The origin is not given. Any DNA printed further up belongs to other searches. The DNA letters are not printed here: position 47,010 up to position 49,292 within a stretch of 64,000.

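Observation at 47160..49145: GT2 glycosyltransferase fused to a membrane linker and a catalytically gutted sugar-phosphotransferase (PHPT) remnant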

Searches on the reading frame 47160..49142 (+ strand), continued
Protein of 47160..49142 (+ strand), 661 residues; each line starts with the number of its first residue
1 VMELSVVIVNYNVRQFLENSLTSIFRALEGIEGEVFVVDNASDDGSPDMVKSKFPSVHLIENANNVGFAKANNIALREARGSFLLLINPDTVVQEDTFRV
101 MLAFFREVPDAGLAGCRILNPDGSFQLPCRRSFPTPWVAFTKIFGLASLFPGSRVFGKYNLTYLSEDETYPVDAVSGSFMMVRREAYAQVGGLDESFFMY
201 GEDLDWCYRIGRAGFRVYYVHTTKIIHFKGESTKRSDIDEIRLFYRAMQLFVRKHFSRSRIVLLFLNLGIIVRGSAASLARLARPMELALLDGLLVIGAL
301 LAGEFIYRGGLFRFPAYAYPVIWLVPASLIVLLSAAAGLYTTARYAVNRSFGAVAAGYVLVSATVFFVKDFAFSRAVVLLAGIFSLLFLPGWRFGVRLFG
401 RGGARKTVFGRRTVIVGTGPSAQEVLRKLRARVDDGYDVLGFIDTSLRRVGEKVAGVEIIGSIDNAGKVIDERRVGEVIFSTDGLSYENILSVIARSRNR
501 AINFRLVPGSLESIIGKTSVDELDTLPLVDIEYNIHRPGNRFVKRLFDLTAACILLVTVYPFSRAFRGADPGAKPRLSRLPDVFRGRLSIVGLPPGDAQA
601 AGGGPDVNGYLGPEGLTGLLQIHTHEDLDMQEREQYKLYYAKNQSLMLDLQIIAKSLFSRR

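Call 7: find_homologous_proteins(query=window:47160-49142:+, max_evalue=1e-20)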
Query window:47160-49142:+ (661 aa): 4753 proteins with E <= 1e-20 among 8000 candidates; the best 120 are listed.
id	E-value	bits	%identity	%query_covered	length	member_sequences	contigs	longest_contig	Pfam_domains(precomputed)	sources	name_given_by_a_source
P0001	0.0e+0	1467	100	100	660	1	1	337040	PF13632.13,PF13727.13,PF13641.13,PF02397.23,PF00535.33,PF02709.21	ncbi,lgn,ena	-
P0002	0.0e+0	1245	84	100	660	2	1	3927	PF13632.13,PF13727.13,PF13641.13,PF02397.23,PF00535.33,PF02709.21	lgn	-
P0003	0.0e+0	1241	83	100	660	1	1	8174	PF13632.13,PF13727.13,PF10111.15,PF13641.13,PF02397.23,PF00535.33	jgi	jgi:O-antigen biosynthesis protein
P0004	0.0e+0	1239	84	100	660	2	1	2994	PF13632.13,PF13727.13,PF10111.15,PF13641.13,PF02397.23,PF00535.33,PF02709.21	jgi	jgi:O-antigen biosynthesis protein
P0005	0.0e+0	1235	83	100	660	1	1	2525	PF13632.13,PF13727.13,PF10111.15,PF13641.13,PF02397.23,PF00535.33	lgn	-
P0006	0.0e+0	1234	83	100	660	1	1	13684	PF13632.13,PF13727.13,PF13641.13,PF02397.23,PF00535.33,PF02709.21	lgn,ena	-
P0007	0.0e+0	1230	83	100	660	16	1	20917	PF13632.13,PF13727.13,PF10111.15,PF13641.13,PF02397.23,PF00535.33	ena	-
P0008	0.0e+0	1227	83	100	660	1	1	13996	PF13632.13,PF13727.13,PF10111.15,PF13641.13,PF02397.23,PF00535.33,PF02709.21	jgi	jgi:hypothetical protein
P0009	0.0e+0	1221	82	100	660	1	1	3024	PF13632.13,PF13727.13,PF10111.15,PF13641.13,PF02397.23,PF00535.33,PF02709.21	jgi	jgi:GT2 family glycosyltransferase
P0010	0.0e+0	1217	83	100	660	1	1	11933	PF13632.13,PF13727.13,PF10111.15,PF13641.13,PF02397.23,PF00535.33,PF02709.21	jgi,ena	-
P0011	0.0e+0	1203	81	100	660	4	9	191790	PF13632.13,PF13727.13,PF13641.13,PF02397.23,PF00535.33,PF02709.21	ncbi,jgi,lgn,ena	jgi:hypothetical protein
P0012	0.0e+0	1188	80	100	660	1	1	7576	PF13632.13,PF13727.13,PF10111.15,PF13641.13,PF02397.23,PF00535.33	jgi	jgi:GT2 family glycosyltransferase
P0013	0.0e+0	1177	80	100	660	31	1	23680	PF13632.13,PF13727.13,PF10111.15,PF13641.13,PF02397.23,PF00535.33,PF02709.21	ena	-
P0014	0.0e+0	1175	79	100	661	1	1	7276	PF13632.13,PF13727.13,PF13641.13,PF02397.23,PF00535.33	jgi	jgi:hypothetical protein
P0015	0.0e+0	1172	78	100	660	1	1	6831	PF13632.13,PF13727.13,PF13641.13,PF02397.23,PF00535.33,PF02709.21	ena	-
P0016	0.0e+0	1169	79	100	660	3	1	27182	PF13632.13,PF13727.13,PF13641.13,PF02397.23,PF00535.33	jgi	jgi:GT2 family glycosyltransferase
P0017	0.0e+0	1169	79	100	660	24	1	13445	PF13632.13,PF13727.13,PF10111.15,PF13641.13,PF02397.23,PF00535.33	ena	-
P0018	0.0e+0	1168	78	100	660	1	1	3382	PF13632.13,PF13727.13,PF10111.15,PF13641.13,PF02397.23,PF00535.33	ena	-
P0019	0.0e+0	1162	77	100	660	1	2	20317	PF13632.13,PF13727.13,PF10111.15,PF13641.13,PF02397.23,PF00535.33,PF02709.21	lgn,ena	-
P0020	0.0e+0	1159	78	100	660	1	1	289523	PF13632.13,PF13727.13,PF10111.15,PF13641.13,PF02397.23,PF00535.33,PF02709.21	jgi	jgi:GT2 family glycosyltransferase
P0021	0.0e+0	1154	77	100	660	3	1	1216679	PF13632.13,PF13727.13,PF13641.13,PF02397.23,PF00535.33,PF02709.21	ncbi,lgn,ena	-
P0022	0.0e+0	1153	78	100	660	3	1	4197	PF13632.13,PF13727.13,PF13641.13,PF02397.23,PF00535.33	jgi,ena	-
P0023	0.0e+0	1147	79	100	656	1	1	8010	PF13632.13,PF13727.13,PF13641.13,PF02397.23,PF00535.33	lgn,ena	-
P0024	0.0e+0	1123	76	100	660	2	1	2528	PF13632.13,PF13727.13,PF10111.15,PF13641.13,PF02397.23,PF00535.33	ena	-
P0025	0.0e+0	1111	75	100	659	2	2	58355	PF13632.13,PF13727.13,PF13641.13,PF02397.23,PF00535.33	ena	-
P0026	0.0e+0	1098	75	100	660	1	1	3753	PF13632.13,PF13727.13,PF13641.13,PF02397.23,PF00535.33,PF02709.21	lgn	-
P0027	0.0e+0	1094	73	100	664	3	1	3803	PF13632.13,PF13727.13,PF13641.13,PF02397.23,PF00535.33,PF02709.21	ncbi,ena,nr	ncbi:MAG TPA: glycosyltransferase [Bacteroidota bacterium]|nr:glycosyltransferase [Bacteroidota bact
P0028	0.0e+0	1086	73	100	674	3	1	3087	PF13632.13,PF13727.13,PF10111.15,PF13641.13,PF02397.23,PF00535.33,PF02709.21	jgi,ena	-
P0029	0.0e+0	1077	73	100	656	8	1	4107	PF13632.13,PF13727.13,PF13641.13,PF02397.23,PF00535.33,PF02709.21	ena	-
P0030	0.0e+0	1064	73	100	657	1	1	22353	PF13632.13,PF13727.13,PF10111.15,PF13641.13,PF02397.23,PF00535.33,PF02709.21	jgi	jgi:O-antigen biosynthesis protein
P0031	0.0e+0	1061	72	100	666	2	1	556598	PF13632.13,PF13727.13,PF13641.13,PF02397.23,PF00535.33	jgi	jgi:hypothetical protein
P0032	0.0e+0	1059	71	100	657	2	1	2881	PF13712.13,PF13632.13,PF13727.13,PF13641.13,PF02397.23,PF00535.33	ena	-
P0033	0.0e+0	1053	72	100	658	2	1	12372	PF13632.13,PF13727.13,PF13641.13,PF02397.23,PF00535.33,PF02709.21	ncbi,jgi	jgi:GT2 family glycosyltransferase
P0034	0.0e+0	1042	71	100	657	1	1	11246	PF13632.13,PF13727.13,PF13641.13,PF02397.23,PF00535.33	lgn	-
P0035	0.0e+0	1037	71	100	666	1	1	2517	PF13712.13,PF13632.13,PF13727.13,PF13641.13,PF02397.23,PF00535.33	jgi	jgi:hypothetical protein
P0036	0.0e+0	1035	70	100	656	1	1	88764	PF13632.13,PF13727.13,PF13641.13,PF02397.23,PF00535.33,PF02709.21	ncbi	ncbi:MAG: glycosyltransferase [Bacteroidota bacterium]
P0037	0.0e+0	1034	70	100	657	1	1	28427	PF13632.13,PF13727.13,PF13641.13,PF02397.23,PF00535.33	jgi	jgi:GT2 family glycosyltransferase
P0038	0.0e+0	1014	68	100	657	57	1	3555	PF13632.13,PF13727.13,PF10111.15,PF13641.13,PF02397.23,PF00535.33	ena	-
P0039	0.0e+0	1012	68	100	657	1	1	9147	PF13632.13,PF13727.13,PF13641.13,PF02397.23,PF00535.33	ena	-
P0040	2.6e-298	1009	68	100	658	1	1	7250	PF13632.13,PF13727.13,PF10111.15,PF13506.14,PF13641.13,PF02397.23,PF00535.33,PF02709.21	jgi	jgi:GT2 family glycosyltransferase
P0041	1.1e-295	1000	67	100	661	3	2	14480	PF13712.13,PF13632.13,PF13727.13,PF10111.15,PF13641.13,PF02397.23,PF00535.33,PF02709.21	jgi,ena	jgi:hypothetical protein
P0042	1.4e-291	987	66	99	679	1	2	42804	PF13632.13,PF13727.13,PF10111.15,PF13506.14,PF13641.13,PF02397.23,PF00535.33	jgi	jgi:GT2 family glycosyltransferase/lipopolysaccharide/colanic/teichoic acid biosynthesis glycosyltra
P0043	6.7e-291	984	67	99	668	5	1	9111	PF13632.13,PF13727.13,PF13506.14,PF13641.13,PF02397.23,PF00535.33,PF02709.21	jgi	jgi:hypothetical protein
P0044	3.3e-288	975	65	99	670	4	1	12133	PF13712.13,PF13632.13,PF13727.13,PF10111.15,PF13641.13,PF02397.23,PF00535.33,PF02709.21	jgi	jgi:GT2 family glycosyltransferase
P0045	5.6e-288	975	65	98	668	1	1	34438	PF13632.13,PF13727.13,PF10111.15,PF13641.13,PF02397.23,PF00535.33,PF02709.21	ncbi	-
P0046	1.1e-287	974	65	100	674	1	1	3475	PF13712.13,PF13632.13,PF13727.13,PF13641.13,PF02397.23,PF00535.33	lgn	-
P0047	1.2e-287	974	66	100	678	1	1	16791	PF13632.13,PF13727.13,PF13641.13,PF02397.23,PF00535.33,PF02709.21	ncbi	-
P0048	1.3e-287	973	65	99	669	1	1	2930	PF13712.13,PF13632.13,PF13727.13,PF10111.15,PF13641.13,PF02397.23,PF00535.33,PF02709.21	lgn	-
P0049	3.3e-287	972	65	100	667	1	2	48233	PF13712.13,PF13632.13,PF13727.13,PF10111.15,PF13641.13,PF02397.23,PF00535.33,PF02709.21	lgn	-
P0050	4.9e-287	972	65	98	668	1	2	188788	PF13632.13,PF13727.13,PF10111.15,PF13641.13,PF02397.23,PF00535.33,PF02709.21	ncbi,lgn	-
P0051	1.4e-286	970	65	99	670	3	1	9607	PF13712.13,PF13632.13,PF13727.13,PF10111.15,PF13506.14,PF13641.13,PF02397.23,PF00535.33,PF02709.21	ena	-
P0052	6.9e-286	968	66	100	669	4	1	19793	PF13712.13,PF13632.13,PF13727.13,PF13506.14,PF13641.13,PF02397.23,PF00535.33,PF02709.21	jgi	jgi:hypothetical protein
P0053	1.2e-285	967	66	99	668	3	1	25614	PF13632.13,PF13727.13,PF13506.14,PF13641.13,PF02397.23,PF00535.33,PF02709.21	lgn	-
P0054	1.8e-285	966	64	100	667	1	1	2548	PF13712.13,PF13632.13,PF13727.13,PF10111.15,PF13641.13,PF02397.23,PF00535.33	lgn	-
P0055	2.7e-285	966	65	100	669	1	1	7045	PF13632.13,PF13727.13,PF13506.14,PF13641.13,PF02397.23,PF00535.33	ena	-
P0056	4.3e-285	965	66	99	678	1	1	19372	PF13712.13,PF13632.13,PF13727.13,PF10111.15,PF13641.13,PF02397.23,PF00535.33,PF02709.21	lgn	-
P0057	7.1e-285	964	66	99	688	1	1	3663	PF13632.13,PF13727.13,PF10111.15,PF13641.13,PF02397.23,PF00535.33,PF02709.21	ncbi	-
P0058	1.2e-284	964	65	100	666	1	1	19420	PF13712.13,PF13632.13,PF13727.13,PF13641.13,PF02397.23,PF00535.33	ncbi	-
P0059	1.2e-284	964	64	100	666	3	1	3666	PF13712.13,PF13632.13,PF13727.13,PF13641.13,PF02397.23,PF00535.33,PF02709.21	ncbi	-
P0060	3.1e-284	962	65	99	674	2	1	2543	PF13712.13,PF13632.13,PF13727.13,PF13641.13,PF02397.23,PF00535.33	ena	-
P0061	5.4e-284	961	64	100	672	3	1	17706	PF13712.13,PF13632.13,PF13727.13,PF13506.14,PF13641.13,PF02397.23,PF00535.33,PF02709.21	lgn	-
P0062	1.7e-283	960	64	99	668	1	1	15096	PF13712.13,PF13632.13,PF13727.13,PF13641.13,PF02397.23,PF00535.33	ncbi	-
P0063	2.8e-283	959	64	99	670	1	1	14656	PF13712.13,PF13632.13,PF13727.13,PF10111.15,PF13641.13,PF02397.23,PF00535.33,PF02709.21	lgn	-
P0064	6.7e-283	958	65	100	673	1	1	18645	PF13632.13,PF13727.13,PF13641.13,PF02397.23,PF00535.33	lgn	-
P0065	8.8e-283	957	65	99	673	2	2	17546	PF13712.13,PF13632.13,PF13727.13,PF10111.15,PF13641.13,PF02397.23,PF00535.33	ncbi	-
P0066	9.6e-283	957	64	100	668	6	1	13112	PF13712.13,PF13632.13,PF13727.13,PF13641.13,PF02397.23,PF00535.33,PF02709.21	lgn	-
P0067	1.0e-282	957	65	100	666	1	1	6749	PF13632.13,PF13727.13,PF13641.13,PF02397.23,PF00535.33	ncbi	ncbi:MAG: glycosyltransferase [bacterium]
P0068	1.2e-282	957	65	99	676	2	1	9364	PF13632.13,PF13727.13,PF10111.15,PF13641.13,PF02397.23,PF00535.33,PF02709.21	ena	-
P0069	1.5e-282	957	66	100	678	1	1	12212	PF13712.13,PF13632.13,PF13727.13,PF13641.13,PF02397.23,PF00535.33,PF02709.21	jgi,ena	-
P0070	1.9e-282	956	65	100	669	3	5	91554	PF13632.13,PF13727.13,PF10111.15,PF13641.13,PF02397.23,PF00535.33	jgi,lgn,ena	jgi:GT2 family glycosyltransferase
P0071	5.5e-282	955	64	99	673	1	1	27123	PF13712.13,PF13632.13,PF13727.13,PF10111.15,PF13506.14,PF13641.13,PF02397.23,PF00535.33,PF02709.21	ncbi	-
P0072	7.9e-282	954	65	99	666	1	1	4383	PF13632.13,PF13727.13,PF10111.15,PF13641.13,PF02397.23,PF00535.33,PF02709.21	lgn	-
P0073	8.0e-282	954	63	99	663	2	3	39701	PF13712.13,PF13632.13,PF13727.13,PF13641.13,PF02397.23,PF00535.33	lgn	-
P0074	2.5e-281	953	65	99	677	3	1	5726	PF13712.13,PF13632.13,PF13727.13,PF10111.15,PF13641.13,PF02397.23,PF00535.33,PF02709.21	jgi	-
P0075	1.2e-280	950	64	100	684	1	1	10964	PF13712.13,PF13632.13,PF13727.13,PF10111.15,PF13641.13,PF02397.23,PF00535.33,PF02709.21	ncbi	-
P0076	1.6e-280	950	62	100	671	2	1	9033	PF13632.13,PF13727.13,PF10111.15,PF13641.13,PF02397.23,PF00535.33,PF02709.21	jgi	jgi:GT2 family glycosyltransferase/lipopolysaccharide/colanic/teichoic acid biosynthesis glycosyltra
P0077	2.5e-280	949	63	100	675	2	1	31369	PF13712.13,PF13632.13,PF13727.13,PF13641.13,PF02397.23,PF00535.33,PF02709.21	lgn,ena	-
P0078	3.1e-280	949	64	99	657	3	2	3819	PF13632.13,PF13727.13,PF10111.15,PF13641.13,PF02397.23,PF00535.33,PF02709.21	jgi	jgi:O-antigen biosynthesis protein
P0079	6.6e-280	948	65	99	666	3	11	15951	PF13632.13,PF13727.13,PF13506.14,PF13641.13,PF02397.23,PF00535.33,PF02709.21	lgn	-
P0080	9.8e-280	947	64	99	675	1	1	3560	PF13712.13,PF13632.13,PF13727.13,PF13641.13,PF02397.23,PF00535.33,PF02709.21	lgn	-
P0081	1.5e-279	947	64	99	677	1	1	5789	PF13712.13,PF13632.13,PF13727.13,PF13506.14,PF13641.13,PF02397.23,PF00535.33,PF02709.21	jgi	jgi:hypothetical protein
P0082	1.9e-279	946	64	99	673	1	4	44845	PF13712.13,PF13632.13,PF13727.13,PF13506.14,PF13641.13,PF02397.23,PF00535.33,PF02709.21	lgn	-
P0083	2.0e-279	946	65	99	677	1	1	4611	PF13712.13,PF13632.13,PF13727.13,PF10111.15,PF13641.13,PF02397.23,PF00535.33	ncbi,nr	ncbi:MAG: glycosyltransferase [Ignavibacteriae bacterium]|nr:glycosyltransferase [Ignavibacteriota b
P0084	2.1e-279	946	64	99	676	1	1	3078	PF13632.13,PF13727.13,PF13641.13,PF02397.23,PF00535.33,PF02709.21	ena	-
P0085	5.4e-279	945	65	98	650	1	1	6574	PF13632.13,PF13727.13,PF13641.13,PF02397.23,PF00535.33,PF02709.21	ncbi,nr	ncbi:MAG: glycosyltransferase, partial [Ignavibacteriae bacterium]|nr:glycosyltransferase [Ignavibac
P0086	5.8e-279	945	64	100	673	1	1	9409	PF13632.13,PF13727.13,PF10111.15,PF13641.13,PF02397.23,PF00535.33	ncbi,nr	ncbi:MAG: glycosyl transferase family 2 [Bacteroidetes bacterium]|nr:glycosyl transferase family 2 [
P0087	2.3e-278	943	64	99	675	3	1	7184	PF13632.13,PF13727.13,PF10111.15,PF13641.13,PF02397.23,PF00535.33,PF02709.21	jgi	jgi:GT2 family glycosyltransferase/lipopolysaccharide/colanic/teichoic acid biosynthesis glycosyltra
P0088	2.3e-278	943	64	100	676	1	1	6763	PF13632.13,PF13727.13,PF10111.15,PF13641.13,PF02397.23,PF00535.33,PF02709.21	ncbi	-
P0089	2.5e-278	943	65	99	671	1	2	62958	PF13712.13,PF13632.13,PF13727.13,PF10111.15,PF13641.13,PF02397.23,PF00535.33,PF02709.21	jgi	jgi:GT2 family glycosyltransferase/lipopolysaccharide/colanic/teichoic acid biosynthesis glycosyltra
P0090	5.0e-278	942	64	100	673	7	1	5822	PF13632.13,PF13727.13,PF13641.13,PF02397.23,PF00535.33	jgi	jgi:hypothetical protein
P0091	5.8e-278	942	64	99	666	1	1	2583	PF13632.13,PF13727.13,PF13641.13,PF02397.23,PF00535.33,PF02709.21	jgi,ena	-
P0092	1.2e-277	940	65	99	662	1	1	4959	PF13632.13,PF13727.13,PF13641.13,PF02397.23,PF00535.33,PF02709.21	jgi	jgi:GT2 family glycosyltransferase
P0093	1.7e-277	940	63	100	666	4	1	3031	PF13712.13,PF13632.13,PF13727.13,PF13641.13,PF02397.23,PF00535.33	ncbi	-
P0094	2.5e-277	939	64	100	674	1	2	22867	PF13632.13,PF13727.13,PF13641.13,PF02397.23,PF00535.33,PF02709.21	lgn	-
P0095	3.0e-277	939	64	100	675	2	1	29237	PF13712.13,PF13632.13,PF13727.13,PF13641.13,PF02397.23,PF00535.33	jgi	jgi:GT2 family glycosyltransferase/lipopolysaccharide/colanic/teichoic acid biosynthesis glycosyltra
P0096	7.6e-277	938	62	100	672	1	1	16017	PF13712.13,PF13632.13,PF13727.13,PF13641.13,PF02397.23,PF00535.33,PF02709.21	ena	-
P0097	1.8e-276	937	65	98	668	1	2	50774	PF13712.13,PF13632.13,PF13727.13,PF10111.15,PF13641.13,PF02397.23,PF00535.33,PF02709.21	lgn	-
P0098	1.9e-276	937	64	100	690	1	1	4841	PF13632.13,PF13727.13,PF10111.15,PF13641.13,PF02397.23,PF00535.33,PF02709.21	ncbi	-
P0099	2.6e-276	936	64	99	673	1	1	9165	PF13712.13,PF13632.13,PF13727.13,PF13641.13,PF02397.23,PF00535.33,PF02709.21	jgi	jgi:GT2 family glycosyltransferase/lipopolysaccharide/colanic/teichoic acid biosynthesis glycosyltra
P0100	5.6e-276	935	64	100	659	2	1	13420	PF13632.13,PF13727.13,PF10111.15,PF13641.13,PF02397.23,PF00535.33,PF02709.21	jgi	jgi:GT2 family glycosyltransferase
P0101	8.7e-276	934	64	99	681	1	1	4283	PF13632.13,PF13727.13,PF13641.13,PF02397.23,PF00535.33,PF02709.21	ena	-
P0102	9.7e-276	934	63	98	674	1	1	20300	PF13632.13,PF13727.13,PF13641.13,PF02397.23,PF00535.33,PF02709.21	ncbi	-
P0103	1.8e-275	933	62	99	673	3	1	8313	PF13712.13,PF13632.13,PF13727.13,PF10111.15,PF13641.13,PF02397.23,PF00535.33,PF02709.21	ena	-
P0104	2.7e-275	933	64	99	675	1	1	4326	PF13632.13,PF13727.13,PF13641.13,PF02397.23,PF00535.33,PF02709.21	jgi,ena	-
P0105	4.0e-275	932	64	100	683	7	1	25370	PF13712.13,PF13632.13,PF13727.13,PF10111.15,PF13641.13,PF02397.23,PF00535.33,PF02709.21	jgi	jgi:GT2 family glycosyltransferase/lipopolysaccharide/colanic/teichoic acid biosynthesis glycosyltra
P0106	4.4e-275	932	62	100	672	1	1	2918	PF13712.13,PF13632.13,PF13727.13,PF13506.14,PF13641.13,PF02397.23,PF00535.33,PF02709.21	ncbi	-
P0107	1.7e-274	930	64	100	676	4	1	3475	PF13712.13,PF13632.13,PF13727.13,PF13641.13,PF02397.23,PF00535.33,PF02709.21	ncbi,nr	ncbi:MAG: glycosyl transferase family 2 [Bacteroidetes bacterium]|nr:glycosyl transferase family 2 [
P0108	1.8e-274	930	64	99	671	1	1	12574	PF13632.13,PF13727.13,PF10111.15,PF13641.13,PF02397.23,PF00535.33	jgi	jgi:GT2 family glycosyltransferase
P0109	2.3e-274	930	63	99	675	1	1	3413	PF13712.13,PF13632.13,PF13727.13,PF13641.13,PF02397.23,PF00535.33,PF02709.21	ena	-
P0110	2.4e-274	930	63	100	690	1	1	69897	PF13712.13,PF13632.13,PF13727.13,PF13641.13,PF02397.23,PF00535.33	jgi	jgi:hypothetical protein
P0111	2.9e-274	929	62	99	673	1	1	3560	PF13632.13,PF13727.13,PF10111.15,PF13641.13,PF02397.23,PF00535.33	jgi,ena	-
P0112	8.6e-274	928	65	98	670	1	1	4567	PF13632.13,PF13727.13,PF10111.15,PF13641.13,PF02397.23,PF00535.33,PF02709.21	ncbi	-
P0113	1.1e-273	927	65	100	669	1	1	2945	PF13712.13,PF13632.13,PF13727.13,PF13641.13,PF02397.23,PF00535.33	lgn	-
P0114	1.1e-273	927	61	100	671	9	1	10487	PF13632.13,PF13727.13,PF10111.15,PF13641.13,PF02397.23,PF00535.33,PF02709.21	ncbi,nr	ncbi:MAG: glycosyl transferase family 2 [Bacteroidetes bacterium]|nr:glycosyl transferase family 2 [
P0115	1.2e-273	927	63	100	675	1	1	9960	PF13632.13,PF13727.13,PF13506.14,PF13641.13,PF02397.23,PF00535.33,PF02709.21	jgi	jgi:hypothetical protein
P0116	1.3e-273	927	63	99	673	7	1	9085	PF13712.13,PF13632.13,PF13727.13,PF10111.15,PF13641.13,PF02397.23,PF00535.33,PF02709.21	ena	-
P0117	1.9e-273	927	63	100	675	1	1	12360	PF13712.13,PF13632.13,PF13727.13,PF13506.14,PF13641.13,PF02397.23,PF00535.33,PF02709.21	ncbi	-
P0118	3.6e-273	926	63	99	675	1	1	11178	PF13712.13,PF13632.13,PF13727.13,PF10111.15,PF13641.13,PF02397.23,PF00535.33,PF02709.21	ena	-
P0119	4.1e-273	926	63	99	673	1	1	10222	PF13632.13,PF13727.13,PF10111.15,PF13641.13,PF02397.23,PF00535.33,PF02709.21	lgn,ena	-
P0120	5.3e-273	925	64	99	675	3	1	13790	PF13632.13,PF13727.13,PF13641.13,PF02397.23,PF00535.33,PF02709.21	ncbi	-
